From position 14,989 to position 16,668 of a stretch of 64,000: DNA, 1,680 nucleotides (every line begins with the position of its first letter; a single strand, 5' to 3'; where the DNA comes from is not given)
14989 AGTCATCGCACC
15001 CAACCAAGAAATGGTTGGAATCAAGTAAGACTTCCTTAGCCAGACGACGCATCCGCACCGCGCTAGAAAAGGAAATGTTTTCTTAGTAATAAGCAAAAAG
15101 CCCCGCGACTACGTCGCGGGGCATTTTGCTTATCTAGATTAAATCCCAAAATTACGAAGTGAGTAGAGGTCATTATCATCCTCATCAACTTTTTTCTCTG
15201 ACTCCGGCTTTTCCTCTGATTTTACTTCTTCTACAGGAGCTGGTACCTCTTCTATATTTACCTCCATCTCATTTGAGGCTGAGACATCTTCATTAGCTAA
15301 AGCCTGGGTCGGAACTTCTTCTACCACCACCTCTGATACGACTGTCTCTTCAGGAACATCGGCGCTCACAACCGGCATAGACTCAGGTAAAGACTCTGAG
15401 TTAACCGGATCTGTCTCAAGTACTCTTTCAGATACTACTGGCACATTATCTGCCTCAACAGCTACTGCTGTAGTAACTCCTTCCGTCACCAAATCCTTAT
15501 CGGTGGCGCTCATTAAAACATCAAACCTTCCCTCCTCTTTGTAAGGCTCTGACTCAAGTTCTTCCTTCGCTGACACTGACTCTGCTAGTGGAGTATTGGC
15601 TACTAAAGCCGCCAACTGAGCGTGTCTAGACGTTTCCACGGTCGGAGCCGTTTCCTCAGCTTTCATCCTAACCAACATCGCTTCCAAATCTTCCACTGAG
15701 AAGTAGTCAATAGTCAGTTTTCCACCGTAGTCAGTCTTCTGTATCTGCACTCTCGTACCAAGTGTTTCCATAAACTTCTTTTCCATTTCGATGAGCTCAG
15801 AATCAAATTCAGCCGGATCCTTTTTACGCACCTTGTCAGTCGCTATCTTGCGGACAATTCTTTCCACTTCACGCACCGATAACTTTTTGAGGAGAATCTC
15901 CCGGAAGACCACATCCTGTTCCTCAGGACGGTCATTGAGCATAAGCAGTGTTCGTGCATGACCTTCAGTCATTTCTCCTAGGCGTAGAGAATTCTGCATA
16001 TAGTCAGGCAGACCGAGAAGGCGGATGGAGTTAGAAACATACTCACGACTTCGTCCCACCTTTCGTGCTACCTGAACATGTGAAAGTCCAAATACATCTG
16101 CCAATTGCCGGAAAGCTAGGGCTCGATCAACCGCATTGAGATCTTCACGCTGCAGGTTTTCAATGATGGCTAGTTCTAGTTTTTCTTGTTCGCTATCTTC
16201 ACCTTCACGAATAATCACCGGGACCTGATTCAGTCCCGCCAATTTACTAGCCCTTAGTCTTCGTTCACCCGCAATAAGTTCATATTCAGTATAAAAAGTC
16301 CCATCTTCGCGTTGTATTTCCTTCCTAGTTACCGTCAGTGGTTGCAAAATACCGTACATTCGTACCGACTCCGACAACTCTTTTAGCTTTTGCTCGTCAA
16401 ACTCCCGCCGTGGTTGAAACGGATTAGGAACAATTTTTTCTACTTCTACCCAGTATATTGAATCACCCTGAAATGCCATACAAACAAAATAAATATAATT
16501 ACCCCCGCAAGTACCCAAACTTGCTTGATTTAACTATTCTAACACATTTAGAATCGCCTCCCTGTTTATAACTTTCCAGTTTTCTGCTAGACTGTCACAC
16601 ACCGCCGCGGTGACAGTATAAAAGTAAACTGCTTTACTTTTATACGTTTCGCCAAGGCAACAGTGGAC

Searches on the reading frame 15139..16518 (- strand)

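Call 89: search_protein_families(library=pfam, proteins=[window:15139-16518:-], max_evalue=0.001)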
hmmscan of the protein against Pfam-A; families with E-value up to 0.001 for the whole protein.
window:15139-16518:- (459 aa): 3 families
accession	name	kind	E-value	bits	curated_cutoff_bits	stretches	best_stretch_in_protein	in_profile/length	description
PF17762.8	HTH_ParB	-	1.1e-28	99.8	22.6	1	125-225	1-100/102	ParB HTH domain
PF02195.25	ParB_N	-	7.5e-28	96.9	26.3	1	21-123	3-95/95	ParB N-terminal domain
PF23552.2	ParB_C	-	1.2e-08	34.7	23.8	1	241-285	4-49/50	ParB dimerisation domain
